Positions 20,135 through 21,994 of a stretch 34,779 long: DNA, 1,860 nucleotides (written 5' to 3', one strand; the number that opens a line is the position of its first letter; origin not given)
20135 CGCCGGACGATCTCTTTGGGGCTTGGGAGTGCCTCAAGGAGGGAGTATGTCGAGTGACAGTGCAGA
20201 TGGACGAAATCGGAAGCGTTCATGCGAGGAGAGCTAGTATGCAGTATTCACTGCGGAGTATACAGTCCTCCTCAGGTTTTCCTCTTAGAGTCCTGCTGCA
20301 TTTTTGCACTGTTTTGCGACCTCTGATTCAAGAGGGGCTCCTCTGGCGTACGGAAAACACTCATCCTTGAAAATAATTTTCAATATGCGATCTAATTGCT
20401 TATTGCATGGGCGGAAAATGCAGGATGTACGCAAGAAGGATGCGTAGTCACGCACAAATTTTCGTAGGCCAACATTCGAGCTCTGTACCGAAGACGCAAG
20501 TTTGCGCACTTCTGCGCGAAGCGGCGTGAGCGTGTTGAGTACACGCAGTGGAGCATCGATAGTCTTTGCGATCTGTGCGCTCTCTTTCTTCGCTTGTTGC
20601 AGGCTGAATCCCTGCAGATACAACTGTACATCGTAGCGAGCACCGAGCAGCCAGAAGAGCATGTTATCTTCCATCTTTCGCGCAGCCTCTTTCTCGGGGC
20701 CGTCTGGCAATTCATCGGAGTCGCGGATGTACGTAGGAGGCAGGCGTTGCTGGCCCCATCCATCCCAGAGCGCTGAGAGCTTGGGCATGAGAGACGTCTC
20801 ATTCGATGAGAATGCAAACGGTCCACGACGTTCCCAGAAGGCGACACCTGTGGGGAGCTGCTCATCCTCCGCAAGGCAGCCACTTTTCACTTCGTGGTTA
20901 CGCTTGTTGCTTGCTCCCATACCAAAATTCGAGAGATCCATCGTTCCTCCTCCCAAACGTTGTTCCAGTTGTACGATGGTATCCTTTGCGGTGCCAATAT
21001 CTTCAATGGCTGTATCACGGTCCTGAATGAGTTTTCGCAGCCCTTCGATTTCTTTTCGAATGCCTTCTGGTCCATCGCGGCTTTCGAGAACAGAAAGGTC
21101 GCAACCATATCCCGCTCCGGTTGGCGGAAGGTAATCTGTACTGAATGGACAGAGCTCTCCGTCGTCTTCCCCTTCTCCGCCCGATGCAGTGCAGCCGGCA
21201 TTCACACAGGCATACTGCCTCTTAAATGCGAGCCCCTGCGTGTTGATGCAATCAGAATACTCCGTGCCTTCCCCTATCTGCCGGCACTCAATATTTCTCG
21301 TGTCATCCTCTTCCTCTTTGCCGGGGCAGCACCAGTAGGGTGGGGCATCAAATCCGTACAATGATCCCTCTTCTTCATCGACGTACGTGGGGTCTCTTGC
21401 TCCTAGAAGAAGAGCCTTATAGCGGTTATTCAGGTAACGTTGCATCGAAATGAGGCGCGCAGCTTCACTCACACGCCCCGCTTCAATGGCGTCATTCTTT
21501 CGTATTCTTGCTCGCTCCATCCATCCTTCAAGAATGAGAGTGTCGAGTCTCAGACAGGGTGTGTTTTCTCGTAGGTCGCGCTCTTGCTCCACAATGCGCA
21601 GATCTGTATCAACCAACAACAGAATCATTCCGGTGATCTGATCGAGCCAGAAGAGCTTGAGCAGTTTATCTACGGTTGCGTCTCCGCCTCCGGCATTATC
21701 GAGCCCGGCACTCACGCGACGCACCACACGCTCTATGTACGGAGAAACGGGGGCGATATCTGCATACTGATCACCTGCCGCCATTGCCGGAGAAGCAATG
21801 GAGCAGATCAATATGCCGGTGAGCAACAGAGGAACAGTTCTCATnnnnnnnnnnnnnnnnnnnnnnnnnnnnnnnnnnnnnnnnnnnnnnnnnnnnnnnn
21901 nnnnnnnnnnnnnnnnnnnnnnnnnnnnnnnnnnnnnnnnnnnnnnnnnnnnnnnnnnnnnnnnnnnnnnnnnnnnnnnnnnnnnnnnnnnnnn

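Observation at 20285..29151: Five-gene, translationally coupled operon encoding only exported, Cys-rich proteins of no recognisable family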

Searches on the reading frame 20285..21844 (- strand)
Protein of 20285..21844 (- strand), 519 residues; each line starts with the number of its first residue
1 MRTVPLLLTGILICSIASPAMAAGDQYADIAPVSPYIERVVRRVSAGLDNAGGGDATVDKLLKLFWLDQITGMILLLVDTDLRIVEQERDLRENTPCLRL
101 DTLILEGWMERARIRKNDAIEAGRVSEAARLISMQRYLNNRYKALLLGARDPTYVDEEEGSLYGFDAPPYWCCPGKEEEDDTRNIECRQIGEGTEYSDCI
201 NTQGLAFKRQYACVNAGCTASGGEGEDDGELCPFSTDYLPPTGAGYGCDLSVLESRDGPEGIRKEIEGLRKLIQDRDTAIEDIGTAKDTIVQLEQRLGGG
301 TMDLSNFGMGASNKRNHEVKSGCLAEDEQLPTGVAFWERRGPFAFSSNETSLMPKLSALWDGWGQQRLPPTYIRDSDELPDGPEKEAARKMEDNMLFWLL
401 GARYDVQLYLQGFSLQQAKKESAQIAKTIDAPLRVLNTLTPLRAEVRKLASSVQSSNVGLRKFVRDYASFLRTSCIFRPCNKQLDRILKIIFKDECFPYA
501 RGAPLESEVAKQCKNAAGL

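Call 3: search_protein_families(library=pfam, proteins=[window:20285-21844:-], max_evalue=1)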
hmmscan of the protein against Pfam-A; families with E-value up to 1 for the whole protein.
window:20285-21844:- (519 aa): 0 families

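Call 4: search_protein_families(library=ncbifam, proteins=[window:20285-21844:-], max_evalue=1)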
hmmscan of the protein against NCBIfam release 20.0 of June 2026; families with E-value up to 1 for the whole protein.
window:20285-21844:- (519 aa): 0 families

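Call 30: search_solved_structures(query=A4, max_evalue=1)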
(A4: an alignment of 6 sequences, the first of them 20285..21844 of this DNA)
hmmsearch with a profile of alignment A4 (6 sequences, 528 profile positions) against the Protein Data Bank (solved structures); distinct sequences matched with E-value up to 1: 1.
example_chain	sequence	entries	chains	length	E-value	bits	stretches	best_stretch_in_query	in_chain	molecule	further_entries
2n50_A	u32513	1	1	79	0.14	14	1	243-305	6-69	Acyl carrier protein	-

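Call 64: search_protein_families(library=pfam, alignment_id=A7, max_evalue=0.1)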
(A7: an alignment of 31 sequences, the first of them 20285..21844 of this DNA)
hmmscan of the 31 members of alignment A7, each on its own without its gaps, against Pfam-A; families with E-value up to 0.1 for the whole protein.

A. member 1, window:20285-21844:- (519 aa): 0 families

B. families by the number of members that match (of 31 scanned): 13 families
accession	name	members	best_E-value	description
PF13948.11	DUF4215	1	3.6e-07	Domain of unknown function (DUF4215)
PF05122.18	SpdB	1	0.012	Mobile element transfer protein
PF10230.15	LIDHydrolase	1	0.022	Lipid-droplet associated hydrolase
PF07323.17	DUF1465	1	0.037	Protein of unknown function (DUF1465)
PF23790.1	Kyano_Gp96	1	0.048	Kyanoviridae Gp96 protein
PF02757.22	YLP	1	0.05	YLP motif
PF13420.13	Acetyltransf_4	1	0.05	Acetyltransferase (GNAT) domain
PF21825.2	crAss001_48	1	0.05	crAss001_48 related protein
PF18810.6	PBECR2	1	0.062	phage-Barnase-EndoU-ColicinE5/D-RelE like nuclease2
PF04102.17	SlyX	1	0.074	SlyX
PF18855.6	baeRF_family11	1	0.078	Bacterial archaeo-eukaryotic release factor family 11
PF25792.1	BREX_BrxC_helical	1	0.084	BREX ATP-binding protein BrxC alpha helical domain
PF25252.1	DUF7854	1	0.092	Family of unknown function (DUF7854)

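Call 85: search_protein_families(library=phrogs, proteins=[window:20285-21844:-], max_evalue=0.1)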
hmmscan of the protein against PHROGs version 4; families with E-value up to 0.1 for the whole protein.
window:20285-21844:- (519 aa): 0 families

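Call 97: search_protein_families(library=padloc, proteins=[window:20285-21844:-], max_evalue=0.1)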
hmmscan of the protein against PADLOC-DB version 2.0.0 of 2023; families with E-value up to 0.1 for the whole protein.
window:20285-21844:- (519 aa): 0 families

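Call 105: find_encoding_contigs(protein=window:20285-21844:-, flank=3000, max_places=3)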
Protein window:20285-21844:- (519 aa): no gene with exactly this product is on record in the collection.
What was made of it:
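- Tried and rejected: Not on record in public assemblies (call 105).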

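Call 107: search_solved_structures(query=A7, max_evalue=1)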
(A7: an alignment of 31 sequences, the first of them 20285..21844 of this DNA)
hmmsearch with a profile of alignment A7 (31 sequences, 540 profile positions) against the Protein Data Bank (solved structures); distinct sequences matched with E-value up to 1: 0.
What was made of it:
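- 20285..21844 (-): Gene E (519 aa). It has an AMA-type signal peptide, 14 mature Cys and the conserved motifs '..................' and '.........…CFPY'. No family hit (calls 3, 4, 30, 64, 107).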
